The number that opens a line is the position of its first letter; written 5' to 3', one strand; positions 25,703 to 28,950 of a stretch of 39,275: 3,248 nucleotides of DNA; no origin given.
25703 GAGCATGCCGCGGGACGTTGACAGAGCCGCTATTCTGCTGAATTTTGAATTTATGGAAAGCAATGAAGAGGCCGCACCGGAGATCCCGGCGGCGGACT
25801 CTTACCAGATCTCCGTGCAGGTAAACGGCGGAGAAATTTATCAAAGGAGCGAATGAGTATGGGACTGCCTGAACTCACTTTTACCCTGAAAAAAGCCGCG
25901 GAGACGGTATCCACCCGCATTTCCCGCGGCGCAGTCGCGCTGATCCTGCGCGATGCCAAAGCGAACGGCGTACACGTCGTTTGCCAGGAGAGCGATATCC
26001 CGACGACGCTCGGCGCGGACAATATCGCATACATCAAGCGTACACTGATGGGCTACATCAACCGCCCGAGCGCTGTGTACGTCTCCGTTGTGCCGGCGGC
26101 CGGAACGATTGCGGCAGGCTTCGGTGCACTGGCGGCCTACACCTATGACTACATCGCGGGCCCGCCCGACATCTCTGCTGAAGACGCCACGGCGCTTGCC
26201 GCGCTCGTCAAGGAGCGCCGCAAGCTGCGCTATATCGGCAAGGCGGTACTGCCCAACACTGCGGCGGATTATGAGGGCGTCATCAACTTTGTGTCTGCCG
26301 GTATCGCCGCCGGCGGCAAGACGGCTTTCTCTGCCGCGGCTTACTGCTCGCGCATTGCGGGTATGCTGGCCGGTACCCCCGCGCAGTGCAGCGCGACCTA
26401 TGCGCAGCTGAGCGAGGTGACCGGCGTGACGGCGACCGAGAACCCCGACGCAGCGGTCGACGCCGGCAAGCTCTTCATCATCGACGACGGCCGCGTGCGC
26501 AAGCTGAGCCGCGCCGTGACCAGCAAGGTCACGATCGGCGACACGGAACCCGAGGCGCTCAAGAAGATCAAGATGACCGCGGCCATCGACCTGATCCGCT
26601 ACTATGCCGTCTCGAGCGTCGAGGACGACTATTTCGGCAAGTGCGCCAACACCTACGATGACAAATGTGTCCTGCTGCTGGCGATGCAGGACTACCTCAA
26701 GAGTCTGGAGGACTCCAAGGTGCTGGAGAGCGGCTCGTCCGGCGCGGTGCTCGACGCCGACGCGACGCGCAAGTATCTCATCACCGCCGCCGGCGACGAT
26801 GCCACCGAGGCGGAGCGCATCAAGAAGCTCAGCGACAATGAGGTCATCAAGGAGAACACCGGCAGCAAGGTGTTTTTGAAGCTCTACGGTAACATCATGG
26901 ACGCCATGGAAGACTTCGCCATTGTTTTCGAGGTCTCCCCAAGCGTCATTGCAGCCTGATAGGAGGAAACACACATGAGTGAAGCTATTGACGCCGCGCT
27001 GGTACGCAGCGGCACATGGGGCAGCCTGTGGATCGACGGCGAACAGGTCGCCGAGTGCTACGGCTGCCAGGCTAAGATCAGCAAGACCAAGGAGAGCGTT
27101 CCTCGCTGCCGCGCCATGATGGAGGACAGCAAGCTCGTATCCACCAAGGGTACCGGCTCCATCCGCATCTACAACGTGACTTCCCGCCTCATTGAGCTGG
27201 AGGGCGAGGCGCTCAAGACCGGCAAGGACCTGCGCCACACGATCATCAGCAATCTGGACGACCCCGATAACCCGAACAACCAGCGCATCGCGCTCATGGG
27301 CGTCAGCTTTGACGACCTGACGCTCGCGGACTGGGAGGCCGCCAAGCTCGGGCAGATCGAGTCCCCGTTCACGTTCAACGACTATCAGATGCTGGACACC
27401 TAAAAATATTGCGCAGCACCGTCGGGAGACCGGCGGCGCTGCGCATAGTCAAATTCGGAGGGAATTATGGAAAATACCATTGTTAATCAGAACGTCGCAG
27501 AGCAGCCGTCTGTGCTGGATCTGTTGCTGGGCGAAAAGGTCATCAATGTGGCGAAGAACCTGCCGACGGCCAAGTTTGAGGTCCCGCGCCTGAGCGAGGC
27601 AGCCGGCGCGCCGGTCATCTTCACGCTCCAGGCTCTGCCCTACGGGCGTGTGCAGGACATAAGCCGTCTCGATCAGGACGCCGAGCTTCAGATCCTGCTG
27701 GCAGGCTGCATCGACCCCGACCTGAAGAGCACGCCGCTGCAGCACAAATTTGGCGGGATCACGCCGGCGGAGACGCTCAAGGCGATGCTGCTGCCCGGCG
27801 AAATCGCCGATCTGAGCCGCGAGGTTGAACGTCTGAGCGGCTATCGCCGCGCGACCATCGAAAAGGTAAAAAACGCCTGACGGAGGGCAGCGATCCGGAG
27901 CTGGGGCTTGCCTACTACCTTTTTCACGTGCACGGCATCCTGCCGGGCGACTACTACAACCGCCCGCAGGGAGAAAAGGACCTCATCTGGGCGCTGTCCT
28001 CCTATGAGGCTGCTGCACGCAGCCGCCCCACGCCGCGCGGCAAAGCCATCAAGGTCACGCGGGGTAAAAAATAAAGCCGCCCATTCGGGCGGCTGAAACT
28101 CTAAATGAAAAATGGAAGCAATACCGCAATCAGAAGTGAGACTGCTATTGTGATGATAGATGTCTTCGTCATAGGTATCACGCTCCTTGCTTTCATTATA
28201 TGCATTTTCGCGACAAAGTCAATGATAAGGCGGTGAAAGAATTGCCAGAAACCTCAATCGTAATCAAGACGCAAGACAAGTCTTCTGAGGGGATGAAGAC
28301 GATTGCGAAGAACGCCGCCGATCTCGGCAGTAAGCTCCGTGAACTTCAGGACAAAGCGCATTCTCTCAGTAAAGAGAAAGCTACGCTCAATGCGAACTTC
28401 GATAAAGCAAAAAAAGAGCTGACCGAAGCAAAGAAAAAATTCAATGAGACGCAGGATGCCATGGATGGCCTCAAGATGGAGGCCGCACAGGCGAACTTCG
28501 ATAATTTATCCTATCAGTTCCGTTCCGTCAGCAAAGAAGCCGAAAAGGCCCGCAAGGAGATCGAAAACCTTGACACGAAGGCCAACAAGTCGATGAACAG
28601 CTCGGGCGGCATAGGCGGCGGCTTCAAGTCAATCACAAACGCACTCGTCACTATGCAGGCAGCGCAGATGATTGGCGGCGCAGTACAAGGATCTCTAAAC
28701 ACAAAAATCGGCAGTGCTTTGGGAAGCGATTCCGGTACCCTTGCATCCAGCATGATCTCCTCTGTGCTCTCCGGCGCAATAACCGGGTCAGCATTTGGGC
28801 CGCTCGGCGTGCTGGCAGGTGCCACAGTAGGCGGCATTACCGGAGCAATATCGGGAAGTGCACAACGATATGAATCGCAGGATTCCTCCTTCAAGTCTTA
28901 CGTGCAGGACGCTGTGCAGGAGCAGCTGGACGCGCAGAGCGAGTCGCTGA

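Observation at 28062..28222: Autonomous antisense cassette for a 23-aa hydrophobic peptide inside the tail operon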

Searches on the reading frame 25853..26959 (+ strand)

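Call 8: search_protein_families(library=pfam, proteins=[window:25853-26959:+])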
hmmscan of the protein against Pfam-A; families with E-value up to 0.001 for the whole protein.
window:25853-26959:+ (368 aa): 2 families
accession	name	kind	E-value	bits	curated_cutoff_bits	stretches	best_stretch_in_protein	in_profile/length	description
PF04984.19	Phage_sheath_1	-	8.2e-07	29.4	31.4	1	88-196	10-133/168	Phage tail sheath protein subtilisin-like domain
PF17482.7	Phage_sheath_1C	-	0.00026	21.4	26.9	0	232-361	2-103/104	Phage tail sheath C-terminal domain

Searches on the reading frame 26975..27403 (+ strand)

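Call 8: search_protein_families(library=pfam, proteins=[window:26975-27403:+])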
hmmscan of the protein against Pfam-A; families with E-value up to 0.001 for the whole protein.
window:26975-27403:+ (142 aa): 1 family
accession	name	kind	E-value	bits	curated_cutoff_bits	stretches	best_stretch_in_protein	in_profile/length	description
PF09393.16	DUF2001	-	1.3e-46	158.5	27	1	5-141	3-139/139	Phage tail tube protein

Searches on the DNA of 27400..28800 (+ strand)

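Call 7: search_dna_similar(query=window:27400-28800:+, collection=phages, mode=distant, max_rows=20)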
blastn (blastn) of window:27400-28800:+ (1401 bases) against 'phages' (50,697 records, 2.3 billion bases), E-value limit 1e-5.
No match.

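Call 29: search_rna_families(source=window, start=27400, end=28800, threshold=evalue, max_evalue=1)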
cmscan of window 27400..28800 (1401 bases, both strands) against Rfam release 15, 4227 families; matches with E-value up to 1: 4.
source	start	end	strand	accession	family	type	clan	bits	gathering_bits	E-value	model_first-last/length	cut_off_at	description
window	28068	28147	+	RF01706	Gut-1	Gene; sRNA;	-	25.1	50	0.03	1-77/77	no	Gut-1 RNA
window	28060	28126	-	RF00519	suhB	Gene; sRNA;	CL00108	19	41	0.47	1-77/77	no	Makes More Granules Regulator RNA (mmgR)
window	28067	28190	-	RF02356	BjrC1505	Gene; sRNA;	-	18.7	50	0.99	1-140/140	no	Alphaproteobacterial sRNA BjrC1505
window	28065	28245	-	RF02079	STnc180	Gene; sRNA;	-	18.3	50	0.83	1-208/208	no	Enterobacterial sRNA STnc180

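Call 69: search_rna_families(source=window, start=27950, end=28300, threshold=evalue, max_evalue=1, show_alignments=2)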
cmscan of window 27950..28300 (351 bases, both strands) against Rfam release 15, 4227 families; matches with E-value up to 1: 6.
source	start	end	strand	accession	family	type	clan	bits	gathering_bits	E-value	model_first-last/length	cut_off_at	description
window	28068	28147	+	RF01706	Gut-1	Gene; sRNA;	-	25.1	50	0.0076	1-77/77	no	Gut-1 RNA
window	28060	28126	-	RF00519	suhB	Gene; sRNA;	CL00108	19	41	0.12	1-77/77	no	Makes More Granules Regulator RNA (mmgR)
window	28067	28190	-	RF02356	BjrC1505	Gene; sRNA;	-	18.7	50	0.25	1-140/140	no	Alphaproteobacterial sRNA BjrC1505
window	28065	28245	-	RF02079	STnc180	Gene; sRNA;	-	18.3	50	0.21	1-208/208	no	Enterobacterial sRNA STnc180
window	28066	28190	-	RF00506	Thr_leader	Cis-reg; leader;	-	17.7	55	0.6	1-118/118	no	Threonine operon leader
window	28006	28051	-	RF02470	Ms_IGR-8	Gene; sRNA;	-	16.5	44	0.31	1-63/63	no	Mycobacterium sRNA Ms_IGR-8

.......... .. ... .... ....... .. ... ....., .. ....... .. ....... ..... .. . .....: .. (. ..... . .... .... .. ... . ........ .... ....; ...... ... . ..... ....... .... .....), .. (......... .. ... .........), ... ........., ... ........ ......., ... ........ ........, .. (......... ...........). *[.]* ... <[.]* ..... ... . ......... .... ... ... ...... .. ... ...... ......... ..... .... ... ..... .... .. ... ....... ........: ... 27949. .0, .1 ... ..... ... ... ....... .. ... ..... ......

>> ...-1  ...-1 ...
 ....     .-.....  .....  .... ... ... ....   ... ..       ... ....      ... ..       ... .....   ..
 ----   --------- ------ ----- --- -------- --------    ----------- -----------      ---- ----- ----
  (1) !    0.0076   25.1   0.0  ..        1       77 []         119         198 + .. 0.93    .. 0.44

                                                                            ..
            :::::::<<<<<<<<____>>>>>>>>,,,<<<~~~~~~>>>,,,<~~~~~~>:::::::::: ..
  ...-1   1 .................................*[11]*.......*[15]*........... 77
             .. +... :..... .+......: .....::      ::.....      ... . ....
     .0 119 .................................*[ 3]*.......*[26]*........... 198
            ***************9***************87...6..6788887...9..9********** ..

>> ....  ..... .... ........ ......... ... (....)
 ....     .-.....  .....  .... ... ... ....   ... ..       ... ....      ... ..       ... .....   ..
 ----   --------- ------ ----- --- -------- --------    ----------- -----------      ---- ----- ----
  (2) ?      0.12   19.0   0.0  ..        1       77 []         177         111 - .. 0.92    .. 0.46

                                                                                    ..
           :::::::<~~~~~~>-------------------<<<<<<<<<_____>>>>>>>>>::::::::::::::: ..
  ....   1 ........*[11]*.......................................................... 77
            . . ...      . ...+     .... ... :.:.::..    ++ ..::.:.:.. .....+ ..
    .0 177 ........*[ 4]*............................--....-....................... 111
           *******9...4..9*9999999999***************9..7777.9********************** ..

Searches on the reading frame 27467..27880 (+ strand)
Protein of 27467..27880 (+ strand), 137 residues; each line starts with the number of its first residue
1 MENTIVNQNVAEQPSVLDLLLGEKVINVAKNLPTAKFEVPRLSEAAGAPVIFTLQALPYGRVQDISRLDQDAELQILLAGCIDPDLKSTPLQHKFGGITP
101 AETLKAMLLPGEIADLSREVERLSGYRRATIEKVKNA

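Call 8: search_protein_families(library=pfam, proteins=[window:27467-27880:+])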
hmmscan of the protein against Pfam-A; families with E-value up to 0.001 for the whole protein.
window:27467-27880:+ (137 aa): 1 family
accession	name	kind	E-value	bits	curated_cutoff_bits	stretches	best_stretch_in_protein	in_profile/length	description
PF08890.17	Phage_TAC_5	-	3.5e-15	56.6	27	1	68-136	64-133/135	Phage XkdN-like tail assembly chaperone protein, TAC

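Call 9: find_related_loci(query=window:27467-27880:+, collection=viral_contigs, flank=4000)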
Query window:27467-27880:+ (137 aa) in viral_contigs; peptide patterns used: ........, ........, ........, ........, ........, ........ (x = any residue, [..] = any of these).
54 stretches matched a pattern; 25 encode a relative of the query (tblastn E <= 1e-3); 25 distinct loci.
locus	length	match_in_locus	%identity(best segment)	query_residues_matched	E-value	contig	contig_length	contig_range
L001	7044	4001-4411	99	1-137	4e-89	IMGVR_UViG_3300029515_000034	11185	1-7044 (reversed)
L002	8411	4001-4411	96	1-137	2e-87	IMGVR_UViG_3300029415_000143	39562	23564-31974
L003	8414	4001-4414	99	1-137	2e-87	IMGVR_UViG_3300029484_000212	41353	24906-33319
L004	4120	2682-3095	99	1-137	2e-87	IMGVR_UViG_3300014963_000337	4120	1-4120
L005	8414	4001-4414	99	1-137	2e-87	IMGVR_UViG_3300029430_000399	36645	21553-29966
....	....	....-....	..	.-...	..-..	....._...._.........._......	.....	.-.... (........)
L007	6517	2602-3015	99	1-137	2e-87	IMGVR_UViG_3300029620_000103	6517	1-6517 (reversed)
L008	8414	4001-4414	99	1-137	2e-87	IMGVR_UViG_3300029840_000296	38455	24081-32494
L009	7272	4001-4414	99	1-137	2e-87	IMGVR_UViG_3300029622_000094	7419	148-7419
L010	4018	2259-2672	99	1-137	2e-87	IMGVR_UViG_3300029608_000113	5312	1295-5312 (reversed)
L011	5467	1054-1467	99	1-137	2e-87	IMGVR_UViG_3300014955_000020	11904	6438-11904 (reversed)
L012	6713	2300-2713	99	1-137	2e-87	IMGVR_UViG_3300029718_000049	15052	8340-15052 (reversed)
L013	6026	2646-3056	96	1-137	1e-86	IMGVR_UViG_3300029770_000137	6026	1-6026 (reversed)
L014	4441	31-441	96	1-137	1e-86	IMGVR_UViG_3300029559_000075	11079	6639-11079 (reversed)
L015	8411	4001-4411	95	1-137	1e-86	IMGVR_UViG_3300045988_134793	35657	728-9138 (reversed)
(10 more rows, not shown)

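Call 10: find_encoding_contigs(protein=window:27467-27880:+, flank=5000, max_places=10)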
Protein window:27467-27880:+ (137 aa): 24 contigs read that carry it; 10 places shown.
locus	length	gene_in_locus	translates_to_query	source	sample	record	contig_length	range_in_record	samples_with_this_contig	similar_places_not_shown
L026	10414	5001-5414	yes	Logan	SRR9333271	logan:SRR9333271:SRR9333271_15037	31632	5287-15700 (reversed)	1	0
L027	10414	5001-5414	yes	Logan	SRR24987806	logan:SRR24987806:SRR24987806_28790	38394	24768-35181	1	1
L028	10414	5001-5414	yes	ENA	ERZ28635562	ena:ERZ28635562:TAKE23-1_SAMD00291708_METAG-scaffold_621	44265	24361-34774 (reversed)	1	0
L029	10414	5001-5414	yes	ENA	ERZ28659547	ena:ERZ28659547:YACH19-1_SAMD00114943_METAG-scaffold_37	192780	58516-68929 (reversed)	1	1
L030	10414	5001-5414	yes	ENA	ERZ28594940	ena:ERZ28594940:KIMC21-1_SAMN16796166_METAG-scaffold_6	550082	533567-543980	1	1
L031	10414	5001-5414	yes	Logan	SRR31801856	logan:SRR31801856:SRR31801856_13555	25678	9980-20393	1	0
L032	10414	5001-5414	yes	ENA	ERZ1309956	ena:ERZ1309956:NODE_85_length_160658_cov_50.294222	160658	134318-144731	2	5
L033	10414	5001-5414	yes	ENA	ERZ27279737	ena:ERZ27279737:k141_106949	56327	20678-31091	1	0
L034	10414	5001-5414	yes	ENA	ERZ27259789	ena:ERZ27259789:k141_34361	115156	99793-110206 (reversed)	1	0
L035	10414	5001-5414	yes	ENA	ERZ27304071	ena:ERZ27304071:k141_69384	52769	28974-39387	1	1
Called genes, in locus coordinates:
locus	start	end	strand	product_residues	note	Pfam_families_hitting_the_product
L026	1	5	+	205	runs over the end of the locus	PF04586:Peptidase_S78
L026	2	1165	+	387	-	PF05065:Phage_capsid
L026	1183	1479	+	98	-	-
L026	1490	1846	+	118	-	-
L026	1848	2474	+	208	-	-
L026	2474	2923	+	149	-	-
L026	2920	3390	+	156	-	PF20765:Phage_tail_terminator_8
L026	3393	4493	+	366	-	PF04984:Phage_sheath_1 (weak)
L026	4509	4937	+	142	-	PF09393:DUF2001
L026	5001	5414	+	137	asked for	PF08890:Phage_TAC_5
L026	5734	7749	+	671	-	PF20155:TMP_3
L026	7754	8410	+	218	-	PF01476:LysM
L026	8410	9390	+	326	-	PF24032:YQBQ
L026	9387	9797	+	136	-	PF10844:DUF2577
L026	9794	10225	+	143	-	PF10934:Sheath_initiator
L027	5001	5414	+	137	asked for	PF08890:Phage_TAC_5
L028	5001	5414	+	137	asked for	PF08890:Phage_TAC_5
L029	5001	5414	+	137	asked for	PF08890:Phage_TAC_5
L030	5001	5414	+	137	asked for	PF08890:Phage_TAC_5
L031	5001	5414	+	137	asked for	PF08890:Phage_TAC_5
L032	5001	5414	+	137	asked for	PF08890:Phage_TAC_5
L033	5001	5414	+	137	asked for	PF08890:Phage_TAC_5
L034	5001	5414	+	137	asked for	PF08890:Phage_TAC_5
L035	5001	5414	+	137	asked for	PF08890:Phage_TAC_5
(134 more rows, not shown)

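Call 19: find_related_loci(query=A1, collection=genome_contigs, flank=3000)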
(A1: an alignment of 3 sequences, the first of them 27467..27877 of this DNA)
Query A1 (137 aa) in genome_contigs; peptide patterns used: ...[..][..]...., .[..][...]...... (x = any residue, [..] = any of these).
89 stretches matched a pattern; 38 encode a relative of the query (tblastn E <= 1e-3); 38 distinct loci.
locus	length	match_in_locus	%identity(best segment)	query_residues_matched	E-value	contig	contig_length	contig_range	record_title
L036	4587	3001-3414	77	1-137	6e-68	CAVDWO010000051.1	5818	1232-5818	Alistipes onderdonkii isolate H07647-L1_cleanbin_000023 genome assembly, contig: Spades_H07647-L1_contig_10603, whole ge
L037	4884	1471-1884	76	1-137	1e-67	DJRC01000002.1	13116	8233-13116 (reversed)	MAG TPA_asm: Oscillospiraceae bacterium UBA6370 UBA6370_contig_1682, whole genome shotgun sequence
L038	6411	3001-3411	73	2-137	2e-62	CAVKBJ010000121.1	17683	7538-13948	Lachnospiraceae bacterium isolate G02637-L1_cleanbin_000014 genome assembly, contig: Spades_G02637-L1_contig_1308, whole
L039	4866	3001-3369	65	15-137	2e-50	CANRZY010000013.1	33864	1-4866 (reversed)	MAG TPA_asm: uncultured Pseudoflavonifractor sp. isolate SRR15510224_bin.6_metawrap_v1.3_MAG genome assembly, contig: NO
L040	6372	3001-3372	63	13-137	3e-48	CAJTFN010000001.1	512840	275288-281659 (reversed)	Oscillospiraceae bacterium isolate C18_42_OV_BP genome assembly, contig: MGBC000153.1, whole genome shotgun sequence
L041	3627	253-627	63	13-137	2e-48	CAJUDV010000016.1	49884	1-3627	MAG TPA_asm: uncultured Oscillibacter sp. isolate MGBC129725 genome assembly, contig: MGBC129725.16, whole genome shotgu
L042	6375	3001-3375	63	13-137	3e-48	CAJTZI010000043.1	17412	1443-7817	MAG TPA_asm: uncultured Oscillibacter sp. isolate MGBC114113 genome assembly, contig: MGBC114113.43, whole genome shotgu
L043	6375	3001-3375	63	13-137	3e-48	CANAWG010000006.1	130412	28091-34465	MAG TPA_asm: uncultured Oscillibacter sp. isolate SRR16350208_bin.4_metawrap_v1.3_MAG genome assembly, contig: NODE.18_l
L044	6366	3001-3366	61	16-137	6e-48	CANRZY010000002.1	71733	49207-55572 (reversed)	MAG TPA_asm: uncultured Pseudoflavonifractor sp. isolate SRR15510224_bin.6_metawrap_v1.3_MAG genome assembly, contig: NO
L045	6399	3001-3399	56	5-137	6e-47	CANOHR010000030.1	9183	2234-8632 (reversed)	MAG TPA_asm: uncultured Pseudoflavonifractor sp. isolate SRR13921777_bin.6_metawrap_v1.3_MAG genome assembly, contig: NO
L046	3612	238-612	59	12-136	2e-46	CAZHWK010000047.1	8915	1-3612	MAG TPA_asm: uncultured Oscillospiraceae bacterium isolate SRP335695_co1_28 genome assembly, contig: NODE_3680_length_89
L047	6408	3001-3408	58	4-137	1e-46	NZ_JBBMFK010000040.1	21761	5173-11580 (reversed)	Pseudoflavonifractor intestinihominis strain CLA-AP-H29 CLA-AP-H29_contig_40_length_21761, whole genome shotgun sequence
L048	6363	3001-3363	64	16-136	5e-46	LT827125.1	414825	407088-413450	Pseudoflavonifractor sp. Marseille-P3106 genome assembly, scaffold: scaffold00019, whole genome shotgun sequence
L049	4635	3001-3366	58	16-136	1e-44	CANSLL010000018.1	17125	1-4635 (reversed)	MAG TPA_asm: uncultured Clostridia bacterium isolate SRR13921777_bin.10_metawrap_v1.3_MAG genome assembly, contig: NODE.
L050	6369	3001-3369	59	14-137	9e-45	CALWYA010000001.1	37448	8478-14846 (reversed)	MAG: uncultured Oscillospiraceae bacterium isolate BRZ_FI__bin95 genome assembly, contig: BRZ_FI__NODE_1446_length_37448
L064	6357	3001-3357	58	17-137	2e-42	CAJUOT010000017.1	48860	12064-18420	MAG TPA_asm: uncultured Oscillospiraceae bacterium isolate MGBC152544 genome assembly, contig: MGBC152544.17, whole geno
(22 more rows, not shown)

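Call 65: search_dna_similar(query=window:27467-27877:+, collection=phages, mode=protein, max_rows=25, max_evalue=0.001)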
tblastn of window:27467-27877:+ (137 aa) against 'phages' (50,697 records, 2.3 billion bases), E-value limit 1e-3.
Records with a match: 9; places in all: 9; records where one place covers at least 80% of the query: 0.
Best place of each record, by identity: <60% 9.
By first word of the organism name: Clostridium 6; Clostridioides 2; Brevibacillus 1.
By host as written in the record: - 5; Clostridium difficile 4.
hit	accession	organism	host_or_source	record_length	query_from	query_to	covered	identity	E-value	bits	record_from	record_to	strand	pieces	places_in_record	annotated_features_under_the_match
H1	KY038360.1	Brevibacillus phage MRSA107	sputum specimen in the respiratory ...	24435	68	136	50%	37.1%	7e-7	52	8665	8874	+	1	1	record has no annotation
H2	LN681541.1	Clostridium phage phiMMP01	Clostridium difficile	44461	74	137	47%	37.5%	9e-5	46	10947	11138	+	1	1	conserved protein of unknown function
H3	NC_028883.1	Clostridium phage phiMMP01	Clostridium difficile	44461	74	137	47%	37.5%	9e-5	46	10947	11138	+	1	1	tail protein XkdN-like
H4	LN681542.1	Clostridium phage phiMMP03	Clostridium difficile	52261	74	137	47%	37.5%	9e-5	46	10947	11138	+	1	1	conserved protein of unknown function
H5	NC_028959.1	Clostridium phage phiMMP03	Clostridium difficile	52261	74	137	47%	37.5%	9e-5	46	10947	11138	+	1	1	tail protein XkdN-like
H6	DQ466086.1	Clostridioides phage phiC2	-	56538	74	137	47%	37.5%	9e-5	46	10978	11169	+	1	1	hypothetical protein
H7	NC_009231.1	Clostridioides phage phiC2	-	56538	74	137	47%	37.5%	9e-5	46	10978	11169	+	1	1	tail protein XkdN-like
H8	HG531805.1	Clostridium phage CDMH1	-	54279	74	137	47%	37.5%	1e-4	46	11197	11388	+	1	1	CDHM1_gp17: conserved hypothetical protein (XkdN-like)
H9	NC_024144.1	Clostridium phage CDMH1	-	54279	74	137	47%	37.5%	1e-4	46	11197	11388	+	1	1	CDHM1_gp17: tail protein XkdN-like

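Call 66: get_annotated_region(hit=H7, flank=2500)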
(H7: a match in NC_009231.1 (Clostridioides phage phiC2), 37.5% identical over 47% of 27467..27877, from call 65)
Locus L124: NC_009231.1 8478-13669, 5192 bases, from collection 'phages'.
description: Clostridioides phage phiC2, complete genome.
organism: Clostridioides phage phiC2 (NCBI taxid 2849703)
taxonomy: Viruses; Duplodnaviria; Heunggongvirae; Uroviricota; Caudoviricetes; Yongloolinvirus; Yongloolinvirus C2
host: -; source: -; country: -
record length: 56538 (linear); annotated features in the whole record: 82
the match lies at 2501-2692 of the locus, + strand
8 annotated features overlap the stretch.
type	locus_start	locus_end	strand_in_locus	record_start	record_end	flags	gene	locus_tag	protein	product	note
CDS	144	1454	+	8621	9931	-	-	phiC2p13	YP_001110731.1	tail sheath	-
CDS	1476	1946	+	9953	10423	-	-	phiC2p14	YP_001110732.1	tail protein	similar to XkdM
CDS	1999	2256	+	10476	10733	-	-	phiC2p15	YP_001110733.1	hypothetical protein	-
CDS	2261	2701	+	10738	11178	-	-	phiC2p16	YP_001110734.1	tail protein XkdN-like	similar to EJ-1 ORF 55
CDS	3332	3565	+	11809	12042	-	-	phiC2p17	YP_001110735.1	hypothetical protein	-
CDS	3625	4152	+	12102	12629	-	-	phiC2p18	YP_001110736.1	hypothetical protein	-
CDS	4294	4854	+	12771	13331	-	-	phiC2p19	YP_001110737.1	hypothetical protein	-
CDS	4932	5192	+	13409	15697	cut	-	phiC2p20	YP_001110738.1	tail length tape measure protein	similar to EJ-1 ORF 56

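Call 73: search_protein_families(library=pfam, max_evalue=0.01, proteins=[L124:3332-3565:+, L124:3625-4152:+, L124:4294-4854:+])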
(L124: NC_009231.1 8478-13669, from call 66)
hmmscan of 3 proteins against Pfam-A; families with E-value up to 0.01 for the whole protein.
L124:3332-3565:+ (77 aa): 0 families

L124:3625-4152:+ (175 aa): 2 families
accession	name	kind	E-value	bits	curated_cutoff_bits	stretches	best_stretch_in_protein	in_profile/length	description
PF11611.13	DUF4352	-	2.7e-17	63.6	25.9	1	48-163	3-112/122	Domain of unknown function (DUF4352)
PF16729.10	DUF5067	-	0.0068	16.8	27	0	37-152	6-115/126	Domain of unknown function (DUF5067)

L124:4294-4854:+ (186 aa): 5 families
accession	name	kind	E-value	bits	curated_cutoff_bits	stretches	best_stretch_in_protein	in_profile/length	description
PF00542.24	Ribosomal_L12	-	1.4e-05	25.8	25.9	1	57-88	8-39/67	Ribosomal protein L7/L12 C-terminal domain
PF14803.11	Zn_ribbon_Nudix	-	2.9e-05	24.3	25.6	0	15-33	1-19/34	Nudix N-terminal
PF13240.11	Zn_Ribbon_1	-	0.00018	21.6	25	1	2-21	1-20/23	zinc-ribbon domain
PF12773.13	DZR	-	0.00063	20.3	27.3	1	3-25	1-23/45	Double zinc ribbon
PF01155.25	HypA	-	0.0059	17.1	28.9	0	59-138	20-99/112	Hydrogenase/urease nickel incorporation, metallochaperone, hypA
